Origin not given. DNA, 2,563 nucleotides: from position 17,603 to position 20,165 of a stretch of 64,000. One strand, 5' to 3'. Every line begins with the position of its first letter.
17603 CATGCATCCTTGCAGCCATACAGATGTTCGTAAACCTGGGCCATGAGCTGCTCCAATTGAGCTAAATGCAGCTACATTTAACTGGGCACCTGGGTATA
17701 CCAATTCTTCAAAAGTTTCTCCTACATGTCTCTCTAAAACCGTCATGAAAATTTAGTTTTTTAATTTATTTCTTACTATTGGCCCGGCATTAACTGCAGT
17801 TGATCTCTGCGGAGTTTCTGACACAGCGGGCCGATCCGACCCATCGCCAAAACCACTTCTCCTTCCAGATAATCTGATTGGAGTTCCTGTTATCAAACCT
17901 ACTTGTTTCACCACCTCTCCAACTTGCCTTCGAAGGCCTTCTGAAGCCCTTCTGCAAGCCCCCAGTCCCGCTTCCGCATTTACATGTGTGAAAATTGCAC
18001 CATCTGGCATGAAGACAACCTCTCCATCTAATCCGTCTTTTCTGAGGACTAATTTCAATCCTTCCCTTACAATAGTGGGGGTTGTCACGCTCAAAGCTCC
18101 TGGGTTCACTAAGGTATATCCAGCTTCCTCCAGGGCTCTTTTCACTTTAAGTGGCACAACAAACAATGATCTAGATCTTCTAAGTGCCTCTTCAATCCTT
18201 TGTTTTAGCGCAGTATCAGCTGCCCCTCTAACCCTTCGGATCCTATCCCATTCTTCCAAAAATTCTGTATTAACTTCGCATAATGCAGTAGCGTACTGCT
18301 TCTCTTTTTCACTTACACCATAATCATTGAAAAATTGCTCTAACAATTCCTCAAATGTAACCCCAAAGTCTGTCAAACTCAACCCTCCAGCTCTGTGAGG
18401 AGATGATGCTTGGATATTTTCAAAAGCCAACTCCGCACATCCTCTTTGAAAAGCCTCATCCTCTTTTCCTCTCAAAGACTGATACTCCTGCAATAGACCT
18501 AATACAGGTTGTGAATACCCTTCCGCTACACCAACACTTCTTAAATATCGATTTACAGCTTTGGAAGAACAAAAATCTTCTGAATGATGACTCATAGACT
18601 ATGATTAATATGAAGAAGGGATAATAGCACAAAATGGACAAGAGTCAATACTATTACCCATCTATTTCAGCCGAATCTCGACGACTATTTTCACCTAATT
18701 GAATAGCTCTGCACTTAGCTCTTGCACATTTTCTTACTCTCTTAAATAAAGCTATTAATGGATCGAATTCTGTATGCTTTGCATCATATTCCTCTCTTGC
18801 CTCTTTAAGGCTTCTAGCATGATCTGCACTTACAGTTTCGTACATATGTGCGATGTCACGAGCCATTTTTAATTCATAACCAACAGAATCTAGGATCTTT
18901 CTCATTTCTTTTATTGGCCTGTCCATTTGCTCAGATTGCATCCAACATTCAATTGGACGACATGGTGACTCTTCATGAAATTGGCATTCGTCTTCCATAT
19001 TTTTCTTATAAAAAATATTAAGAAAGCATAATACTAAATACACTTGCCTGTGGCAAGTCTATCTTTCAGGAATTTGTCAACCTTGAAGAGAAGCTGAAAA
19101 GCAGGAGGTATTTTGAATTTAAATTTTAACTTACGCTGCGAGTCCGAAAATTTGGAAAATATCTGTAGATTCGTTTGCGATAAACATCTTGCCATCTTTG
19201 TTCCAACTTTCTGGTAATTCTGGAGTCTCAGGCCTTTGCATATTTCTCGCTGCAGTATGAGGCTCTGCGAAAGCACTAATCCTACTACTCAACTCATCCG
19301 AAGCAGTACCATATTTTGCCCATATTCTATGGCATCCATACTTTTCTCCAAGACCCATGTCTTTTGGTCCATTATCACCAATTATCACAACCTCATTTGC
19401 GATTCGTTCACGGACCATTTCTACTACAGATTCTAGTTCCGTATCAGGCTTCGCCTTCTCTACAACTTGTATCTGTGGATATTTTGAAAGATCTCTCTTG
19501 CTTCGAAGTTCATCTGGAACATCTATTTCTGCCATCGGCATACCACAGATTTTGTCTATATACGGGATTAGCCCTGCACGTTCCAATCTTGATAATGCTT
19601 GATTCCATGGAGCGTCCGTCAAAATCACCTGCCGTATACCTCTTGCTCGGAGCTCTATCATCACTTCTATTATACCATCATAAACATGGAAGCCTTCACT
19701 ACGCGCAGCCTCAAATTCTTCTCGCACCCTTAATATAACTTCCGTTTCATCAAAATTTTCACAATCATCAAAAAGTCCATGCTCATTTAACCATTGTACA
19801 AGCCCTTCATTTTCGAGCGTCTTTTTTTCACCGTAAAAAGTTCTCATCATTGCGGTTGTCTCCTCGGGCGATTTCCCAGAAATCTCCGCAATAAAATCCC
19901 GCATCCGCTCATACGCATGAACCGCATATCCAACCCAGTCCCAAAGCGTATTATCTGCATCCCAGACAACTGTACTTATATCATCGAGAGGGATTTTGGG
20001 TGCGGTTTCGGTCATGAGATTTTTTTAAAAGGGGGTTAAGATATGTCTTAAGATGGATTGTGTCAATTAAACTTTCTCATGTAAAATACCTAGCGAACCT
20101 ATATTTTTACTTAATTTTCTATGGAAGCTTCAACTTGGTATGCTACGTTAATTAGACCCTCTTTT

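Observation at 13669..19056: Orphan cassette: small Cys protein, 280-aa orphan, NrdG-type radical-SAM activase and a 1141-aa AAA+/coiled-coil protein; candidate undescribed system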

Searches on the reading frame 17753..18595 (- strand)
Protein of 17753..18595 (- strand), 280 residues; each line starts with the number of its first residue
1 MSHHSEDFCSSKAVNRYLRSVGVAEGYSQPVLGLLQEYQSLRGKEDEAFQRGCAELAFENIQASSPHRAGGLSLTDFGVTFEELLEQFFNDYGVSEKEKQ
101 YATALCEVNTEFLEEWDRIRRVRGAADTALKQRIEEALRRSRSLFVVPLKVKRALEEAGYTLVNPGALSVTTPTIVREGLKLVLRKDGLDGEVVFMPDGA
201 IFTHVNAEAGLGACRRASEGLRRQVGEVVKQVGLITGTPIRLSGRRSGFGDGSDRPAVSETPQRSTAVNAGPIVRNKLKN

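Call 3: search_protein_families(library=pfam, proteins=[window:17753-18595:-], max_evalue=0.1)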
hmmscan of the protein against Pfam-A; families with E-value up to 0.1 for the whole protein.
window:17753-18595:- (280 aa): 0 families

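Call 4: search_protein_families(library=padloc, proteins=[window:17753-18595:-], max_evalue=0.1)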
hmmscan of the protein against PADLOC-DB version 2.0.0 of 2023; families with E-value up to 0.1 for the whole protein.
window:17753-18595:- (280 aa): 1 family
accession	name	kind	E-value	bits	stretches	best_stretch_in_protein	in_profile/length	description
PDLC04635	PDC-M41A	-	0.016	13.2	1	86-144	89-148/298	-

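Call 5: search_protein_families(library=ncbifam, proteins=[window:17753-18595:-], max_evalue=0.1)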
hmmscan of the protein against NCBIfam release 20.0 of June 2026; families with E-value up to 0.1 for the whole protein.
window:17753-18595:- (280 aa): 0 families

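Call 9: find_homologous_proteins(query=window:17753-18595:-)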
Query window:17753-18595:- (280 aa): 2 proteins with E <= 0.001 among 4582 candidates.
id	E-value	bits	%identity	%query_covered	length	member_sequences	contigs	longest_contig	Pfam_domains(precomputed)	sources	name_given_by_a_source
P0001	4.7e-180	615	100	100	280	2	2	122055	-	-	-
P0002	4.8e-94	333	66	84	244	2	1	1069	-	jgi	jgi:hypothetical protein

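Call 11: find_encoding_contigs(protein=P0001, flank=10000, max_places=4)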
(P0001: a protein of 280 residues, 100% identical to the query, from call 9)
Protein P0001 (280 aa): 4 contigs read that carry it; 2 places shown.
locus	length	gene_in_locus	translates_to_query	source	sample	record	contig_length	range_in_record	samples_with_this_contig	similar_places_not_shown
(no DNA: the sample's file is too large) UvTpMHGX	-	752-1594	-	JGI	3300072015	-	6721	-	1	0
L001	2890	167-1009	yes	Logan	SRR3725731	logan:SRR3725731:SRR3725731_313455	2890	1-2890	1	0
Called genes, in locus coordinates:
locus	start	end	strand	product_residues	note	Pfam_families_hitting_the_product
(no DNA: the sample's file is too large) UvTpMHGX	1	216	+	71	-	?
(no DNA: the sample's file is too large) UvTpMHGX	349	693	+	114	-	-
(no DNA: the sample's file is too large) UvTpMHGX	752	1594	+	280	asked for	-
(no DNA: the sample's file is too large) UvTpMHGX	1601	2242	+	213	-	PF13353:Fer4_12, PF04055:Radical_SAM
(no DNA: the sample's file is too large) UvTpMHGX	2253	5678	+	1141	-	PF13401:AAA_22 (faint), PF00004:AAA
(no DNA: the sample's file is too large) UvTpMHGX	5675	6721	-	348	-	?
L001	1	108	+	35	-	?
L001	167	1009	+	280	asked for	-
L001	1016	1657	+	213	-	PF13353:Fer4_12, PF04055:Radical_SAM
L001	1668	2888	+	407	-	?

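Call 38: search_solved_structures(query=A5, max_evalue=10)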
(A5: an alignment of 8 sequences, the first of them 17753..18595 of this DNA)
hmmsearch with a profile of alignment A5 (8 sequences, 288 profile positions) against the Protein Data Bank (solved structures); distinct sequences matched with E-value up to 10: 1.
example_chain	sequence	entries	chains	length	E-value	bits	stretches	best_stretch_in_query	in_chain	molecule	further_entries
6dkm_B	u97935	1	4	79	1.6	11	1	118-160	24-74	DHD131_B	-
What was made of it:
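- Tried and rejected: Nothing found (call 38).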

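Call 53: search_protein_representatives(protein=window:17753-18595:-)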
Query: 280 residues. Proteins with E-value up to 0.001 (for the whole library): 24; up to 1e-10: 12; up to 1e-30: 2. The best 24 are listed.
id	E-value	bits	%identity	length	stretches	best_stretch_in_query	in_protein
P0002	1.5e-94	332.5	66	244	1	35-270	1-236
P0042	6.1e-32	127.4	35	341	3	120-257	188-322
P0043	1.0e-24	103.7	30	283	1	1-256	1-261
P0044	1.2e-23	100.2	29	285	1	1-255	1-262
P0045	1.5e-21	93.3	33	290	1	1-249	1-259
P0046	9.2e-20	87.4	35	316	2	94-255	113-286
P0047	1.3e-19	86.9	30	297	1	1-249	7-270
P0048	6.3e-15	71.6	29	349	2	1-146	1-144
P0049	2.7e-13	66.3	27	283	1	14-252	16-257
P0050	1.6e-11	60.4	28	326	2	95-263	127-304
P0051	3.4e-11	59.3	27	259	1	19-259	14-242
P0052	5.2e-11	58.7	30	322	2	103-265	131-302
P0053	3.3e-10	56.1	26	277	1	8-244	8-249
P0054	4.5e-10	55.7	25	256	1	20-257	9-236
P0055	6.6e-10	55.1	30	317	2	98-258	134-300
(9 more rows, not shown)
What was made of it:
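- The orphan family is rare and patchy (24 clusters; call 53). The family is very rare and patchy for a metabolic function (call 53).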

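Call 62: predict_structure(alignment_id=A8)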
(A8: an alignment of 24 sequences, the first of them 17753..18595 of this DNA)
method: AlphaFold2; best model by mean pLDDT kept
length: 280 residues; sequences in the alignment: 24
mean_pLDDT: 86.3   pTM: 0.81
mean pLDDT of the five models: 86.3, 85.9, 85.5, 81.7, 77.8
residues with pLDDT >= 90: 184; 70-90: 59; 50-70: 23; < 50: 14
segments of 3 or more residues with pLDDT < 50: 260-271
pLDDT, mean of each block of 10 residues (from residue 1): 93 90 92 95 92 95 84 92 76 73 93 96 81 91 86 96 93 92 95 94 93 94 95 89 92 58 42 55
secondary structure, 60 per line:
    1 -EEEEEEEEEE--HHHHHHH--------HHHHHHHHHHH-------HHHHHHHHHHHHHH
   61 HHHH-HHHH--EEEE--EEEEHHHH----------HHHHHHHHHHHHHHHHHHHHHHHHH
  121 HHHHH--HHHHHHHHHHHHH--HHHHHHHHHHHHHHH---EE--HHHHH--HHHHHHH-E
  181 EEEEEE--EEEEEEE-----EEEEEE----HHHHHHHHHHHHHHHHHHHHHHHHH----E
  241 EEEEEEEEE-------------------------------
elements in order: E2-11 H14-20 H29-39 H47-64 H66-69 E72-75 E78-81 H82-85 H96-125 H128-140 H143-157 H165-169 H172-178 E180-186 E189-195 E201-206 H211-235 E240-249
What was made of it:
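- On Glycyl-radical enzyme / GrcA-type radical domain (for the 280-aa protein): The confident model (pLDDT 86) is a helical bundle plus a small mixed sheet (call 62).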

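Call 65: fold_search(model_id=the predicted structure, library=pdb)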
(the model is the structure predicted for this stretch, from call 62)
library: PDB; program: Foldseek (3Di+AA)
matches with E <= 10: 1022; with E <= 0.001: 0
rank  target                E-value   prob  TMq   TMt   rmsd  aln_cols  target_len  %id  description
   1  3c6k_D                3.2e-03  1.00  0.25  0.21   4.9       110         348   10  Crystal structure of human spermine synthase in complex with spermidine and 5-methylthioadenosine (released 2008-02-19)
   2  3c6k_B                1.0e-02  1.00  0.24  0.20   4.8       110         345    8  Crystal structure of human spermine synthase in complex with spermidine and 5-methylthioadenosine (released 2008-02-19)
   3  3c6k_C                1.6e-02  0.99  0.24  0.20   5.2       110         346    7  Crystal structure of human spermine synthase in complex with spermidine and 5-methylthioadenosine (released 2008-02-19)
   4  3c6m_B                1.9e-02  1.00  0.24  0.20   4.9       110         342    8  Crystal structure of human spermine synthase in complex with spermine and 5-methylthioadenosine (released 2008-02-19)
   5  9v0j_C                2.5e-02  0.18  0.18  0.07  16.9       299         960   12  Cryo-EM structure of GATOR1-KICSTOR complex (released 2025-11-12)
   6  7t3b_A                4.6e-02  0.15  0.19  0.08  15.0       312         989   12  GATOR1-RAG-RAGULATOR - GAP Complex (released 2022-04-06)
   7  3c6k_A                6.1e-02  0.98  0.23  0.19   4.9       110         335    8  Crystal structure of human spermine synthase in complex with spermidine and 5-methylthioadenosine (released 2008-02-19)
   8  4gwp_F                1.2e-01  0.57  0.17  0.21   5.5        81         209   17  Structure of the Mediator Head Module from S. cerevisiae (released 2012-10-31)
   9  2hzm_E                1.6e-01  0.51  0.15  0.20   5.6        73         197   18  Structure of the Mediator head subcomplex Med18/20 (released 2006-09-12)
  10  6pny                  1.7e-01  0.69  0.20  0.39   4.2       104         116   13  X-ray Structure of Flpp3 (released 2020-02-26)
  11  8rqu_B                1.8e-01  0.09  0.14  0.15  15.2       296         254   14  Structure of TEM1 beta-lactamase variant 70.a (released 2024-02-14)
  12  9v6e_A                1.9e-01  0.23  0.21  0.06  23.4       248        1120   12  Cryo-EM structure of human full length KICSTOR complex (state 1) (released 2025-11-12)
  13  3nec_B                2.2e-01  0.69  0.15  0.25   8.4        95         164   14  Crystal Structure of Toxoplasma gondii Profilin (released 2010-09-29)
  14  9o5e_H                2.5e-01  0.08  0.18  0.07  16.5       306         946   10  The dimeric KICSTOR-GATOR1 supercomplex (released 2026-01-21)
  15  3dpt_B                2.8e-01  0.82  0.22  0.21   4.0       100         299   18  COR domain of Rab family protein (Roco) (released 2008-08-12)
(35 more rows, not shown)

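Call 81: fold_search(model_id=the predicted structure, library=viral)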
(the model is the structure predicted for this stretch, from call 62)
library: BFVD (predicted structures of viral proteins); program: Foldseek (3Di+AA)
matches with E <= 10: 767; with E <= 0.001: 0
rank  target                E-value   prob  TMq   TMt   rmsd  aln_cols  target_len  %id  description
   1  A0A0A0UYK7            5.0e-02  0.38  0.24  0.21  15.8       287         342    9  RP DNA pol [uncultured virus]
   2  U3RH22                5.6e-02  0.16  0.17  0.13  17.1       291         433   10  DNA-directed DNA polymerase [uncultured virus]
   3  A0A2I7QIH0            6.2e-02  0.94  0.16  0.36   5.0        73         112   14  (no name in the UniProt tables at hand)
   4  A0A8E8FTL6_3          7.4e-02  0.57  0.18  0.05   5.7        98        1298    9  Polyprotein [Bemisia tabaci pesti-like virus 1]
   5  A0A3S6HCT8            7.8e-02  0.66  0.21  0.19  13.3       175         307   12  (no name in the UniProt tables at hand)
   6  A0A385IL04            1.1e-01  0.84  0.14  0.26   4.9        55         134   11  (no name in the UniProt tables at hand)
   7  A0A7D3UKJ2            1.1e-01  0.82  0.15  0.32   5.3        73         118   15  (no name in the UniProt tables at hand)
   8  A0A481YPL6            1.6e-01  0.33  0.16  0.14   7.0       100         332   15  3'-5' exonuclease [Pithovirus LCDPAC01]
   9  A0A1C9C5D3            1.8e-01  0.92  0.24  0.10   4.4       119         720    5  Uncharacterized protein [Heterosigma akashiwo virus 01]
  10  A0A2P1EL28            2.0e-01  0.30  0.17  0.32   7.4       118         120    5  Uncharacterized protein [Moumouvirus australiensis]
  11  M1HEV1                2.1e-01  0.44  0.15  0.20   4.7        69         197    7  (no name in the UniProt tables at hand)
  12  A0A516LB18            2.1e-01  0.09  0.18  0.09  17.3       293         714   10  (no name in the UniProt tables at hand)
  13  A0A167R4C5            2.3e-01  0.41  0.16  0.27   5.8        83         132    8  Uncharacterized protein [Powai lake megavirus]
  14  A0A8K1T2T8            2.6e-01  0.51  0.17  0.37   4.4        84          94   14  Uncharacterized protein [Megavirus baoshan]
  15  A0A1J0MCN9            2.7e-01  0.80  0.15  0.45   3.8        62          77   16  (no name in the UniProt tables at hand)
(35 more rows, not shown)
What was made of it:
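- Tried and rejected: The best is a 110-column local match to the N-domain of spermine synthase (TM 0.25), which I treat as insignificant (calls 65, 81).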

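Call 89: search_protein_families(library=pfam, proteins=[P0046, P0049, P0055], max_evalue=10)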
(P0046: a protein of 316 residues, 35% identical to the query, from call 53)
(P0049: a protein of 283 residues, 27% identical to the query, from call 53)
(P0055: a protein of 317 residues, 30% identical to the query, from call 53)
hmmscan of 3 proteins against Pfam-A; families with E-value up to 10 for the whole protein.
P0046 (316 aa): 3 families
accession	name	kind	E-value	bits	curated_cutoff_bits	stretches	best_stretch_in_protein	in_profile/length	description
PF10076.14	Phage_Mu_Gp48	-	0.031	14.5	37.4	1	121-172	38-90/150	Bacteriophage Mu-like, Gp48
PF11795.13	DUF3322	-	0.14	12.6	22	1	95-156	46-109/190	Uncharacterized protein conserved in bacteria N-term (DUF3322)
PF00881.29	Nitroreductase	-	0.93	10.1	23.5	1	60-157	27-117/167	Nitroreductase family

P0049 (283 aa): 0 families

P0055 (317 aa): 1 family
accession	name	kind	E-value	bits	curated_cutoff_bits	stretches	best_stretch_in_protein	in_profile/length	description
PF02491.25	SHS2_FTSA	-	0.031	15.1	25.4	1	156-211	10-63/79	SHS2 domain inserted in FTSA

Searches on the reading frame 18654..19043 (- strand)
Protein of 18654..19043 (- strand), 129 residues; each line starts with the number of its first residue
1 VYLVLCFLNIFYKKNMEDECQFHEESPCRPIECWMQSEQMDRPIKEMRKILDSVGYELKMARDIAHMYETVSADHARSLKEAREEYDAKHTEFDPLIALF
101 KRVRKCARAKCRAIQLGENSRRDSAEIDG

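Call 3: search_protein_families(library=pfam, proteins=[window:18654-19043:-], max_evalue=0.1)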
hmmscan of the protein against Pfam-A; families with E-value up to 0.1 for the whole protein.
window:18654-19043:- (129 aa): 1 family
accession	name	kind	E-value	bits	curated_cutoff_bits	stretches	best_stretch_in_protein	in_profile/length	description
PF14538.11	Raptor_N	-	0.013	15.8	27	1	5-86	10-86/151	Raptor N-terminal CASPase like domain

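Call 4: search_protein_families(library=padloc, proteins=[window:18654-19043:-], max_evalue=0.1)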
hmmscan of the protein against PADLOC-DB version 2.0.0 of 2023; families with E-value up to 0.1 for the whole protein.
window:18654-19043:- (129 aa): 2 families
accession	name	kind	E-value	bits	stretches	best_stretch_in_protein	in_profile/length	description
PDLC00546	JetB2|JetB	-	0.015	11.9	1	48-108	249-307/420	DUF2398 domain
PDLC04774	PDC-M68B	-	0.015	11.9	1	39-103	382-446/581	-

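Call 5: search_protein_families(library=ncbifam, proteins=[window:18654-19043:-], max_evalue=0.1)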
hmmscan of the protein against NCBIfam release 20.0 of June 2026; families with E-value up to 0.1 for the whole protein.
window:18654-19043:- (129 aa): 2 families
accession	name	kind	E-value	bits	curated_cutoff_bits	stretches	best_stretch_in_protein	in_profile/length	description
NF052641.1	PQLLE_fam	subfamily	0.058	13.1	80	1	46-112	24-93/211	PQLLE family protein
NF010432.0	PRK13858.1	equivalog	0.085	12.8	173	1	44-111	72-136/148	T-DNA border endonuclease subunit VirD1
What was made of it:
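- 18654..18998 (-): 114-aa protein with 5 Cys. It is specific to the window lineage and is not a conserved component; it may be a local accessory. No family (calls 3-5).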

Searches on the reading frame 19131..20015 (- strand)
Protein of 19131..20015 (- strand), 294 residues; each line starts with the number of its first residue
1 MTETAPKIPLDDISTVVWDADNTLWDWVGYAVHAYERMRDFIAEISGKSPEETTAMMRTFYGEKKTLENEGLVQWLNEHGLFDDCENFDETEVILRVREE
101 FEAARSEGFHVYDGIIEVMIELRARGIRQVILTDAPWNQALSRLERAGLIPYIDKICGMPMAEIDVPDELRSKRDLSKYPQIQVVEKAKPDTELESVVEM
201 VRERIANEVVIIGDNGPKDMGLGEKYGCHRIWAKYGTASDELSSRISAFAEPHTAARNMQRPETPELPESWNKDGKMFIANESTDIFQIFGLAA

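Call 3: search_protein_families(library=pfam, proteins=[window:19131-20015:-], max_evalue=0.1)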
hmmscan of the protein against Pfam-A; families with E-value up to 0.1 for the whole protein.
window:19131-20015:- (294 aa): 6 families
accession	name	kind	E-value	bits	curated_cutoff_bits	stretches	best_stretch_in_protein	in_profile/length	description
PF00702.32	Hydrolase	-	4.3e-13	50.5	26.4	1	13-159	1-147/191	haloacid dehalogenase-like hydrolase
PF13419.12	HAD_2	-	2e-10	41.5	23.8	1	16-162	1-131/178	Haloacid dehalogenase-like hydrolase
PF13242.12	Hydrolase_like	-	0.0007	19.9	22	1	206-245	21-60/75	HAD-hyrolase-like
PF09419.16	PGP_phosphatase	-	0.0021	18.1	20.4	1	179-236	104-166/168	Mitochondrial PGP phosphatase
PF12710.13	HAD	-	0.0027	18.6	27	1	16-136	1-111/189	haloacid dehalogenase-like hydrolase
PF10905.13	DUF2695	-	0.0054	17.3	25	1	42-86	5-49/53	Protein of unknown function (DUF2695)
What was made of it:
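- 19131..20015 (-): HAD-family hydrolase. It is a neighbour only in the window lineage and is probably not part of the system. PF00702 E 4e-13 (call 3).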

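Call 4: search_protein_families(library=padloc, proteins=[window:19131-20015:-], max_evalue=0.1)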
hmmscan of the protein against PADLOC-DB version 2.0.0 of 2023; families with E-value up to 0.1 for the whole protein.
window:19131-20015:- (294 aa): 1 family
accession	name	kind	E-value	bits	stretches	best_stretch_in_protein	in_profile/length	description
PDLC03008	Hydrolase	-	1.1e-12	46.1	1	16-239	6-229/288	-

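Call 5: search_protein_families(library=ncbifam, proteins=[window:19131-20015:-], max_evalue=0.1)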
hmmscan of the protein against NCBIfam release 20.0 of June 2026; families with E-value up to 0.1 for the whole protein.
window:19131-20015:- (294 aa): 15 families
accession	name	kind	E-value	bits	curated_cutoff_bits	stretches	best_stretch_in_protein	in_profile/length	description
TIGR02253.1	CTE7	subfamily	8.7e-11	42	169.75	1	13-156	2-140/221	TIGR02253 family HAD-type hydrolase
TIGR01668.1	YqeG_hyp_ppase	hypoth_equivalog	5.2e-07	29.3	89.1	1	185-246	86-149/170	YqeG family HAD IIIA-type phosphatase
TIGR01454.1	AHBA_synth_RP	hypoth_equivalog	1.4e-06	28.1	246.65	1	98-159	65-124/205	AHBA synthesis associated protein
TIGR02254.1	YjjG_YfnB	equivalog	7.5e-06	25.6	159.9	1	90-159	81-145/223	YjjG family noncanonical pyrimidine nucleotidase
TIGR01662.1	HAD-SF-IIIA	subfamily_domain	0.00054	20.1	44.6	1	108-233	23-138/141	HAD-IIIA family hydrolase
TIGR01549.1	HAD-SF-IA-v1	subfamily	0.0014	19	23.3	0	15-42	1-28/149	HAD-IA family hydrolase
TIGR01449.2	PGP_bact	equivalog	0.0026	17.3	180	1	92-158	67-133/213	phosphoglycolate phosphatase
TIGR01681.1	HAD-SF-IIIC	subfamily_domain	0.0047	17.7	35.75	0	15-30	2-17/132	HAD-IIIC family phosphatase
TIGR02252.1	DREG-2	subfamily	0.007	16.1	155.2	0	16-232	3-203/203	HAD hydrolase, REG-2-like, family IA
NF011564.0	PRK14988.1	equivalog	0.0091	15.7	189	1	7-155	4-138/225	GMP/IMP nucleotidase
TIGR01460.1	HAD-SF-IIA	subfamily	0.0096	15.7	100.15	1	197-234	205-244/246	HAD-IIA family hydrolase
TIGR01428.1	HAD_type_II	equivalog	0.024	14.7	125.4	1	14-156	2-137/197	haloacid dehalogenase type II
NF006976.0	PRK09449.1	equivalog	0.026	14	183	0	185-235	146-197/225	pyrimidine 5'-nucleotidase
NF053830.1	RUBPPhHalo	equivalog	0.039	13.6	330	0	96-156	89-149/234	ribulose-1,5-bisphosphate 5-phosphatase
NF009695.0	PRK13222.1-2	equivalog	0.048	13.1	225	0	15-158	8-142/226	phosphoglycolate phosphatase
